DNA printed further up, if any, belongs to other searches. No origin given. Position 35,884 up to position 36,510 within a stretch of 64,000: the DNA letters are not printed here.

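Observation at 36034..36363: RadC N-terminal HhH-only protein translationally coupled to the Type IIG restriction-modification gene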

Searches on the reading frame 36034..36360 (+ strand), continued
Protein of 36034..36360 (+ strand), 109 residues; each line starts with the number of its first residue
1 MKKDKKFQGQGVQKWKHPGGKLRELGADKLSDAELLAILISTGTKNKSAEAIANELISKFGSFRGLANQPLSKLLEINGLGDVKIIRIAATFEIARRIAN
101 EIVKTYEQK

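Call 57: search_solved_structures(query=A3, max_evalue=1, show_alignments=2)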
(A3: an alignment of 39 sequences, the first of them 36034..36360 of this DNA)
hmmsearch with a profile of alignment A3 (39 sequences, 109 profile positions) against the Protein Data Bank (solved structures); distinct sequences matched with E-value up to 1: 11.
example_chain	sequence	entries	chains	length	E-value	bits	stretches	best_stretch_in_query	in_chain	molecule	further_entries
5hm5_A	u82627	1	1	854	2.5e-06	30.7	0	21-89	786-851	Topoisomerase V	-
8df7_A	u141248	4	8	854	5.5e-06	29.6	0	47-92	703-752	Topoisomerase V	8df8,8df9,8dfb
7udk_A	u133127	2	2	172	0.22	14.8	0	36-97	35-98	Designed helical repeat protein (DHR) RPB_LRP2_R4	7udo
6flq_F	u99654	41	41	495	0.66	13.3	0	50-82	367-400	Transcription termination/antitermination protein NusA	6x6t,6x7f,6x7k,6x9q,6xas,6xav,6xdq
6z9p_A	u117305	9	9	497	0.66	13.3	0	50-82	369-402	Transcription termination/antitermination protein NusA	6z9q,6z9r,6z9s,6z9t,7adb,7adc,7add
5ms0_M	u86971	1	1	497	0.66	13.3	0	50-82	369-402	Transcription termination/antitermination protein NusA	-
8pil_F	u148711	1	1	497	0.67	13.3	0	50-82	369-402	Transcription termination/antitermination protein NusA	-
7ubn_N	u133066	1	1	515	0.72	13.2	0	50-82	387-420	Transcription termination/antitermination protein NusA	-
6gov_A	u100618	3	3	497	0.78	13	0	50-82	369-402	Transcription termination/antitermination protein NusA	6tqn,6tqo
2p68_A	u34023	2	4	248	0.86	12.9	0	27-62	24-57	3-oxoacyl-[acyl-carrier-protein] reductase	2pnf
1vpa_A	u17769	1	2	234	0.98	12.7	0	35-99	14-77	2-C-methyl-D-erythritol 4-phosphate cytidylyltransferase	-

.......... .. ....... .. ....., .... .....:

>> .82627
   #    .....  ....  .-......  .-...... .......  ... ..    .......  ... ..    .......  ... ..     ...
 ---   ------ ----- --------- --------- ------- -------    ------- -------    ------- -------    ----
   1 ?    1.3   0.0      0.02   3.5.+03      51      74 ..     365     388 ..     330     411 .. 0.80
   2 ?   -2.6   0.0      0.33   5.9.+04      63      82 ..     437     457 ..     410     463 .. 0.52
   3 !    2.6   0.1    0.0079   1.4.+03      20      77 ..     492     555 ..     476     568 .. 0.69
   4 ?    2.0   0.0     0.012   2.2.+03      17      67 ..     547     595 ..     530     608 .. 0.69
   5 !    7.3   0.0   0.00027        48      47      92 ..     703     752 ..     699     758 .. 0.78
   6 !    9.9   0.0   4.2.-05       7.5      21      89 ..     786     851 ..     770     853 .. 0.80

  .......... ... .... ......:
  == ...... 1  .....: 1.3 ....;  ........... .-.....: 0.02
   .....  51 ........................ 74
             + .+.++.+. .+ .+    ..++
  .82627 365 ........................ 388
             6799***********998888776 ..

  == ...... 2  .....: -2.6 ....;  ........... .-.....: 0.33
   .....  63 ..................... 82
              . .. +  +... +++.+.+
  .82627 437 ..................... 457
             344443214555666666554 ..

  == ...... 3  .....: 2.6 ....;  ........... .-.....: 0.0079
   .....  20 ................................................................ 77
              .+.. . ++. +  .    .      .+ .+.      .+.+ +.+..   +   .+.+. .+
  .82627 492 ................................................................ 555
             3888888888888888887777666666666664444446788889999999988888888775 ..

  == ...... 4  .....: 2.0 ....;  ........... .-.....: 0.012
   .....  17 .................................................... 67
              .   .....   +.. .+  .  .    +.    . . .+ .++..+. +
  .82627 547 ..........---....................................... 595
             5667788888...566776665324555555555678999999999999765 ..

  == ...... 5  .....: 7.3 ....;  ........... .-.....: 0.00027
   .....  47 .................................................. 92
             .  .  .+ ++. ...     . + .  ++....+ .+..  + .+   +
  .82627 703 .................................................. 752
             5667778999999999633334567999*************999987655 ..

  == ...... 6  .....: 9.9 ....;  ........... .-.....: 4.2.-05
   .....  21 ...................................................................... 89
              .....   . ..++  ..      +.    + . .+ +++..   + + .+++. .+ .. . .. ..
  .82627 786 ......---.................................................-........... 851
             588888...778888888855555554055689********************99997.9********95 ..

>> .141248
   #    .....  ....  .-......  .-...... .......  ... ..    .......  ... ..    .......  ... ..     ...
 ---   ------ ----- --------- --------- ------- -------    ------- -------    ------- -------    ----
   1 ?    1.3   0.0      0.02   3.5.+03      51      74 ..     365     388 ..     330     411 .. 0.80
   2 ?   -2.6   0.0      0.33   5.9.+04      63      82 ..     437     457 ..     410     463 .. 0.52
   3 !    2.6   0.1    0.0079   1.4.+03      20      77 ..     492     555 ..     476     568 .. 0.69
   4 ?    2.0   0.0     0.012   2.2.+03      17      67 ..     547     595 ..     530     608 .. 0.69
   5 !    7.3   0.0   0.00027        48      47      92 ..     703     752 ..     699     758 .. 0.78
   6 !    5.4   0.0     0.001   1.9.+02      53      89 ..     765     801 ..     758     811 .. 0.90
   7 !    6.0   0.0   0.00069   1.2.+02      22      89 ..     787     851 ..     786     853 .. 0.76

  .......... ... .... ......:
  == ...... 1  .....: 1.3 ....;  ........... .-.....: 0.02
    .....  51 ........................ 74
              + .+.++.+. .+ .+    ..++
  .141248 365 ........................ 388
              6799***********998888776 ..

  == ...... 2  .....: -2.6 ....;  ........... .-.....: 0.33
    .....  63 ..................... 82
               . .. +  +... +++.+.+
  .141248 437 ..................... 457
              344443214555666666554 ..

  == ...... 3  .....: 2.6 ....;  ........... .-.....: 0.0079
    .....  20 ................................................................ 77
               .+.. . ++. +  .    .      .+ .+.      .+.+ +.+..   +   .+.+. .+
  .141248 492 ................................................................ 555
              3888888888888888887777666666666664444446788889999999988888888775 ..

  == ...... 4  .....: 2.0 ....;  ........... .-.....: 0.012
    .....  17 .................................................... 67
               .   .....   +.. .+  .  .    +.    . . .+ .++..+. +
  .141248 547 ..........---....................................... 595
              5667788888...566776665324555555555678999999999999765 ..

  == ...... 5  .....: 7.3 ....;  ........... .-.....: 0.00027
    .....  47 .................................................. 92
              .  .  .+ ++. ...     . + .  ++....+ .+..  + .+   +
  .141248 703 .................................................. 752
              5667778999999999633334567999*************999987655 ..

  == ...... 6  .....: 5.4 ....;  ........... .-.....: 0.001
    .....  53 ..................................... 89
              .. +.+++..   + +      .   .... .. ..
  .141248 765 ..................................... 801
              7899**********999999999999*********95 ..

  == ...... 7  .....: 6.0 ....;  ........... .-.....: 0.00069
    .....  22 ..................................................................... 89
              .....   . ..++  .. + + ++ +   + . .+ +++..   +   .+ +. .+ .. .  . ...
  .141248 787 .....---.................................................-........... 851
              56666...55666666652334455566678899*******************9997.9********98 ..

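Call 58: find_related_loci(query=A2, collection=viral_contigs, flank=6000)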
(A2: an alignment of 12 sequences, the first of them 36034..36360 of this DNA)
Query A2 (109 aa) in viral_contigs; peptide patterns used: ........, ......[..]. (x = any residue, [..] = any of these).
12 stretches matched a pattern; 1 encode a relative of the query (tblastn E <= 1e-3); 1 distinct loci.
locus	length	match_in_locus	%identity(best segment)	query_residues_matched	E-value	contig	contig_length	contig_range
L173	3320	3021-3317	68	10-108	4e-44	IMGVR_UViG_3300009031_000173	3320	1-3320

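Call 59: search_dna_similar(query=window:36034-36360:+, collection=plasmids, mode=protein, max_evalue=0.00001, max_rows=15)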
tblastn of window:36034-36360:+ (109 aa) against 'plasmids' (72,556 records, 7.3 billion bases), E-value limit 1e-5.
Records with a match: 29; places in all: 29; records where one place covers at least 80% of the query: 2.
Best place of each record, by identity: <60% 29.
By first word of the organism name: Escherichia 5; Acinetobacter 4; Ralstonia 3; Klebsiella 3; Neisseria 2; Listeria 2; Pasteurella 2; Acetoanaerobium 1; Legionella 1; Pseudomonas 1; and 5 more.
By predicted mobility (MOB-suite, as given by PLSDB): non-mobilizable 26; mobilizable 2; conjugative 1.
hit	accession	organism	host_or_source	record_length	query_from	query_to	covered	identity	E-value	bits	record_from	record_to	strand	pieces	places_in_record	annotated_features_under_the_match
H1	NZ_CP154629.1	Acetoanaerobium noterae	cell culture,Sludge of a digestion ...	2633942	14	99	79%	41.9%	2e-10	63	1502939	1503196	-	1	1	none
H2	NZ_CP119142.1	Neisseria gonorrhoeae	Homo sapiens,whole organism,synovial ...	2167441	6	97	84%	38.9%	2e-9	60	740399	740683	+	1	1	none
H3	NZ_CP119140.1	Neisseria gonorrhoeae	Homo sapiens,whole organism,blood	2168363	6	97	84%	38.9%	2e-9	60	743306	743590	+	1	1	none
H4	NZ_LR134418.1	Legionella adelaidensis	environmental,Cooling tower water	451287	21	97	71%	44.2%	7e-14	73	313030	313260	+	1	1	radC: DNA repair protein RadC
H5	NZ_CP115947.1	Ralstonia solanacearum MolK2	Musa sp.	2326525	16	101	79%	39.5%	3e-9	60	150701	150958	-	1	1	record has no annotation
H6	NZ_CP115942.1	Ralstonia syzygii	Musa sp.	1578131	16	101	79%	39.5%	3e-9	60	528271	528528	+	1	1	none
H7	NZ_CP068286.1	Ralstonia syzygii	Musa balbisiana cultivar Kepok,banana ...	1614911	16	101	79%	39.5%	3e-9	60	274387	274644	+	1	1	record has no annotation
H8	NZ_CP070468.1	Pseudomonas aeruginosa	Homo sapiens,blood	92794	16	97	75%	41.5%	2e-8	57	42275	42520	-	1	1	radC: DNA repair protein RadC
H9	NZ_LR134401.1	Listeria monocytogenes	Homo sapiens,Vein blood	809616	16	99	77%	38.1%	1e-9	61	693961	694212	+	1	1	radC: DNA repair protein RadC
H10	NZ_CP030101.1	Listeria monocytogenes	Environment,water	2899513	16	99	77%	38.1%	2e-9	60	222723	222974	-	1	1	none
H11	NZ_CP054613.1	Paenibacillus cellulosilyticus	cell culture,soil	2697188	16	99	77%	36.9%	5e-10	62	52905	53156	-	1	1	none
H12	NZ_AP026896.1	Aeromonas caviae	Microbe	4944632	21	97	71%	40.3%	2e-7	54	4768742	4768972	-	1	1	none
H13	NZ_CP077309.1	Enterobacter hormaechei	-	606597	18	100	76%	37.3%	5e-8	56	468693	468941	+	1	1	radC: DNA repair protein RadC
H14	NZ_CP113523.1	Pasteurella multocida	rabbit,mixed culture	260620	18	104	80%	34.5%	1e-8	58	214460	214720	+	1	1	radC: DNA repair protein RadC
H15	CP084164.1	Pasteurella multocida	rabbit,mixed culture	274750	18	104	80%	34.5%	1e-8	58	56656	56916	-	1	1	radC: DNA repair protein RadC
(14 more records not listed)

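Call 60: search_dna_similar(query=window:36034-36360:+, collection=phages, mode=protein, max_evalue=0.00001, max_rows=15)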
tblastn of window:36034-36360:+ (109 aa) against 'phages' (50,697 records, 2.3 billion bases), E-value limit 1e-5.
Records with a match: 17; places in all: 17; records where one place covers at least 80% of the query: 1.
Best place of each record, by identity: <60% 17.
By first word of the organism name: Listeria 5; Bacteriophage 3; Salmonella 3; Acinetobacter 2; Campylobacter 2; Staphylococcus 1; Enterococcus 1.
By host as written in the record: Listeria monocytogenes 5; - 5; Homo sapiens 2; Campylobacter jejuni 2; Staphylococcus aureus 1; Enterococcus faecalis 1; Salmonella enterica subsp. enterica serovar Kentucky 1.
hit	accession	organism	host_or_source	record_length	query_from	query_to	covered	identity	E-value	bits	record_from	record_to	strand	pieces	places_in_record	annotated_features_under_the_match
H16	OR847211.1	Listeria phage LM 4-11-1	Listeria monocytogenes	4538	18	101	77%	42.9%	5e-11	63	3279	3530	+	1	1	record has no annotation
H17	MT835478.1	Bacteriophage sp.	human fecal samples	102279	16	99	77%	40.0%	2e-9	59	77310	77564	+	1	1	record has no annotation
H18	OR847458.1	Listeria phage LM 4-11-1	Listeria monocytogenes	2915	16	99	77%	38.1%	6e-10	60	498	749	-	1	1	record has no annotation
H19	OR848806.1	Listeria phage LM 4-14-1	Listeria monocytogenes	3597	16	99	77%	38.1%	6e-10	60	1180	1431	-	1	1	record has no annotation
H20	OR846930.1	Listeria phage LM 4-11-1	Listeria monocytogenes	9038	18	99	75%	39.0%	1e-9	59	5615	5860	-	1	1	record has no annotation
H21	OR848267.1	Listeria phage LM 4-14-1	Listeria monocytogenes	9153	18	99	75%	39.0%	1e-9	59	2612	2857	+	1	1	record has no annotation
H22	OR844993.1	Staphylococcus phage SA 1306 Kay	Staphylococcus aureus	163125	18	98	74%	38.3%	5e-7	52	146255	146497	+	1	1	record has no annotation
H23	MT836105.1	Bacteriophage sp.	human fecal samples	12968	4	100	89%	31.6%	4e-6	49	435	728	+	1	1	record has no annotation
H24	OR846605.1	Enterococcus phage Efs 1-1-1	Enterococcus faecalis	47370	18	98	74%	37.0%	9e-8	54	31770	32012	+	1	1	record has no annotation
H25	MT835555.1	Bacteriophage sp.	human fecal samples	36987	16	99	77%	35.6%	2e-7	53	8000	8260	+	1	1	record has no annotation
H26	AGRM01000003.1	Salmonella enterica subsp. houtenae str. ATCC BAA-1581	Homo sapiens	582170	18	97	73%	36.3%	1e-9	59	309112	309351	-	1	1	DNA repair protein RadC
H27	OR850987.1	Salmonella phage S.Kent 1-2-1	Salmonella enterica subsp. enterica ...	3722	18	97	73%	36.3%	6e-9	57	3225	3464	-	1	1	record has no annotation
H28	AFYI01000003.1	Salmonella enterica subsp. enterica serovar Infantis str. ...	Homo sapiens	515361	18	97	73%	36.3%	8e-9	57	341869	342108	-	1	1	DNA repair protein RadC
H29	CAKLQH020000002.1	Acinetobacter phage MD-2021a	not known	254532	12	97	79%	33.7%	2e-9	59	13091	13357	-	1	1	radC: DNA repair protein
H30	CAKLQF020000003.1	Acinetobacter phage MD-2021a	not known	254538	12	97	79%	33.7%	2e-9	59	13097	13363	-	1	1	radC: DNA repair protein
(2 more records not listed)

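Call 62: find_homologous_proteins(query=P0221, max_evalue=1e-10)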
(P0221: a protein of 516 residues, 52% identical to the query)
Query P0221 (516 aa): 2825 proteins with E <= 1e-10 among 8000 candidates; the best 120 are listed.
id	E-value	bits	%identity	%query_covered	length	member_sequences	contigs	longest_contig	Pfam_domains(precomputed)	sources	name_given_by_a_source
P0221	0.0e+0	1169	100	100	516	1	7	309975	PF01170.25,PF20582.5,PF08241.19,PF01555.25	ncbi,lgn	ncbi:MAG: DNA methyltransferase [bacterium JZ-2024 1]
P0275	1.2e-225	768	69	96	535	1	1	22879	PF13649.13,PF01170.25,PF20582.5,PF08241.19,PF01555.25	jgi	-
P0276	4.8e-220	750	69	97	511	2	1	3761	PF01170.25,PF20582.5,PF01555.25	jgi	-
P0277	7.0e-179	614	57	98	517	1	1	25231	PF01170.25,PF20582.5,PF01555.25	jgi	-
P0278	1.1e-156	541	64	76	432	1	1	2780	PF13847.13,PF13649.13,PF01170.25,PF08241.19,PF01555.25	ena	-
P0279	1.3e-155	537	63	76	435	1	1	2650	PF13847.13,PF13649.13,PF01170.25,PF08241.19,PF01555.25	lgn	-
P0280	1.3e-155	537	63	76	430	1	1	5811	PF13847.13,PF13649.13,PF01170.25,PF08241.19,PF01555.25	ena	-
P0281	4.0e-154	532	62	77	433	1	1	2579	PF13847.13,PF13649.13,PF01170.25,PF08241.19,PF01555.25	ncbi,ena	-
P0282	7.2e-154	531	63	77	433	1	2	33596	PF13847.13,PF13649.13,PF01170.25,PF08241.19,PF01555.25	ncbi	-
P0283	7.9e-154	531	61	77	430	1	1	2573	PF13847.13,PF13649.13,PF01170.25,PF08241.19,PF01555.25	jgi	-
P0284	1.1e-153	531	64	76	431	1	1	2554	PF13847.13,PF13649.13,PF01170.25,PF08241.19,PF01555.25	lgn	-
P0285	1.1e-153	531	63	76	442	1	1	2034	PF01170.25,PF08241.19,PF01555.25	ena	-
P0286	2.0e-153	530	62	77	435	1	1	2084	PF01170.25,PF08241.19,PF01555.25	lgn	-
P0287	2.0e-153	530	62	77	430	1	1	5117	PF01170.25,PF08241.19,PF01555.25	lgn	-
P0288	2.6e-153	530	63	77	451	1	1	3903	PF13649.13,PF01170.25,PF08241.19,PF01555.25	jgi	-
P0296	2.9e-152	526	63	76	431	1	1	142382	PF13847.13,PF13649.13,PF01170.25,PF08241.19,PF01555.25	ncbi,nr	ncbi:hypothetical protein HRbin19_00698 [bacterium HR19]|nr:hypothetical protein HRbin19_00698 [bact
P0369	1.4e-149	517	60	76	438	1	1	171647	PF13847.13,PF13649.13,PF01170.25,PF08241.19,PF01555.25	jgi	-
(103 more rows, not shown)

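Call 63: find_encoding_contigs(protein=P0296, flank=4000, max_places=1)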
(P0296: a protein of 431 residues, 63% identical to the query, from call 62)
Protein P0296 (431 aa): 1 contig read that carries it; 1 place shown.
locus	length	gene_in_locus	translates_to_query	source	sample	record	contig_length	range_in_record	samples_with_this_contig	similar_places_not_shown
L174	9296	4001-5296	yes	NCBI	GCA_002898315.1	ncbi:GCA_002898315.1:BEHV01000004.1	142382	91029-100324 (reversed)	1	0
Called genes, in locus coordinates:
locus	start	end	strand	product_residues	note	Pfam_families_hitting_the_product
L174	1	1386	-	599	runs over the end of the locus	PF17936:Big_6 (faint)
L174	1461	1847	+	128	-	PF02410:RsfS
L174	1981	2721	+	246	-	-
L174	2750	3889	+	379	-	PF13365:Trypsin_2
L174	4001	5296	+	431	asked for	PF01555:N6_N4_Mtase, PF13847:Methyltransf_31 (faint), PF01170:UPF0020, PF08241:Methyltransf_11 (faint), PF13649:Methyltransf_25 (faint), PF01555:N6_N4_Mtase (weak)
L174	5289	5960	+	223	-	PF27324:MjaV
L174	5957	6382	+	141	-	-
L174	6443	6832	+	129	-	PF09723:Zn_ribbon_8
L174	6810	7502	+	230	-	PF00834:Ribul_P_3_epim, PF01729:QRPTase_C (faint)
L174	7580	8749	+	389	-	PF00108:Thiolase_N, PF22691:Thiolase_C_1, PF02803:Thiolase_C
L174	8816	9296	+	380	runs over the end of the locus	PF01008:IF-2B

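Call 64: find_encoding_contigs(protein=P0369, flank=4000, max_places=1)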
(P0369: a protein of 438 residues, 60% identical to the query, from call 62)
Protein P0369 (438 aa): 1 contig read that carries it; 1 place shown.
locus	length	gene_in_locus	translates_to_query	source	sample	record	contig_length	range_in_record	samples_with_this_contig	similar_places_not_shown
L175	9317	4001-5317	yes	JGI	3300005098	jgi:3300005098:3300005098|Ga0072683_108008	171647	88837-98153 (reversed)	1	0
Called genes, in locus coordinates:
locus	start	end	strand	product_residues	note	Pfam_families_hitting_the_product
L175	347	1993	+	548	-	PF18989:DUF5722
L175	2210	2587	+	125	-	PF13453:Zn_ribbon_TFIIB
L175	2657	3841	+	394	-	PF01435:Peptidase_M48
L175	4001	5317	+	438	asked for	PF01555:N6_N4_Mtase, PF13649:Methyltransf_25 (faint), PF01170:UPF0020 (weak), PF13847:Methyltransf_31 (faint), PF08241:Methyltransf_11 (faint)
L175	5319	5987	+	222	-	PF27324:MjaV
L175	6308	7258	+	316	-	PF20030:bpMoxR (weak), PF00493:MCM (weak), PF07726:AAA_3, PF07728:AAA_5, PF00004:AAA (weak), PF17863:AAA_lid_2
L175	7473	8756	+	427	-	PF01408:GFO_IDH_MocA, PF19051:GFO_IDH_MocA_C2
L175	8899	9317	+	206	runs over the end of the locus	PF00117:GATase, PF01174:SNO, PF07685:GATase_3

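Call 65: find_encoding_contigs(protein=P0221, flank=4000, max_places=2)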
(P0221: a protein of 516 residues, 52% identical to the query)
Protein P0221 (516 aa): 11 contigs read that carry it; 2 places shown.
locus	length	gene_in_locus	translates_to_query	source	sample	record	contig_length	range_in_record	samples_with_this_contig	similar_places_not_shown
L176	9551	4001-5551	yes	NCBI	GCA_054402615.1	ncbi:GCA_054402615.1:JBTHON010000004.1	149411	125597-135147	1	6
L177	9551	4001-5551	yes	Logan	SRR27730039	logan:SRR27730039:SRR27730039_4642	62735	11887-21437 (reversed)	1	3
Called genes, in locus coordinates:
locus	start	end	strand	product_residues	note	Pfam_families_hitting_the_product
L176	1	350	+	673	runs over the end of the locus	PF00009:GTP_EFTU, PF03144:GTP_EFTU_D2 (weak), PF22042:EF-G_D2, PF14492:EFG_III, PF03764:EFG_IV, PF00679:EFG_C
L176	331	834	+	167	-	PF00694:Aconitase_C, PF06434:Aconitase_2_N (faint)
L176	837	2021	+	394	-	PF00108:Thiolase_N, PF00109:ketoacyl-synt (weak), PF02803:Thiolase_C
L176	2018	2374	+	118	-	PF04972:BON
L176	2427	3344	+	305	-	PF01073:3Beta_HSD, PF01370:Epimerase, PF02719:Polysacc_synt_2 (faint), PF04321:RmlD_sub_bind, PF16363:GDP_Man_Dehyd, PF07993:NAD_binding_4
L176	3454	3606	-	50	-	-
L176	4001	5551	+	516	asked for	PF20582:UPF0758_N, PF01555:N6_N4_Mtase, PF01170:UPF0020, PF08241:Methyltransf_11 (faint)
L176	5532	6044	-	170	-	-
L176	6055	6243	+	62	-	PF27324:MjaV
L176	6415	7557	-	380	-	PF02771:Acyl-CoA_dh_N, PF02770:Acyl-CoA_dh_M, PF00441:Acyl-CoA_dh_1, PF08028:Acyl-CoA_dh_2, PF22924:ACOX_C_alpha1 (weak)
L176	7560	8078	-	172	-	PF01035:DNA_binding_1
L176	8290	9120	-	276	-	PF01869:BcrAD_BadFG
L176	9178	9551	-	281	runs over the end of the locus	PF01869:BcrAD_BadFG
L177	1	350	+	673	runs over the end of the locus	PF00009:GTP_EFTU, PF03144:GTP_EFTU_D2 (weak), PF22042:EF-G_D2, PF14492:EFG_III, PF03764:EFG_IV, PF00679:EFG_C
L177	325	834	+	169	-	PF00694:Aconitase_C, PF06434:Aconitase_2_N (faint)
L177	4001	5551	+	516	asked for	PF20582:UPF0758_N, PF01555:N6_N4_Mtase, PF01170:UPF0020, PF08241:Methyltransf_11 (faint)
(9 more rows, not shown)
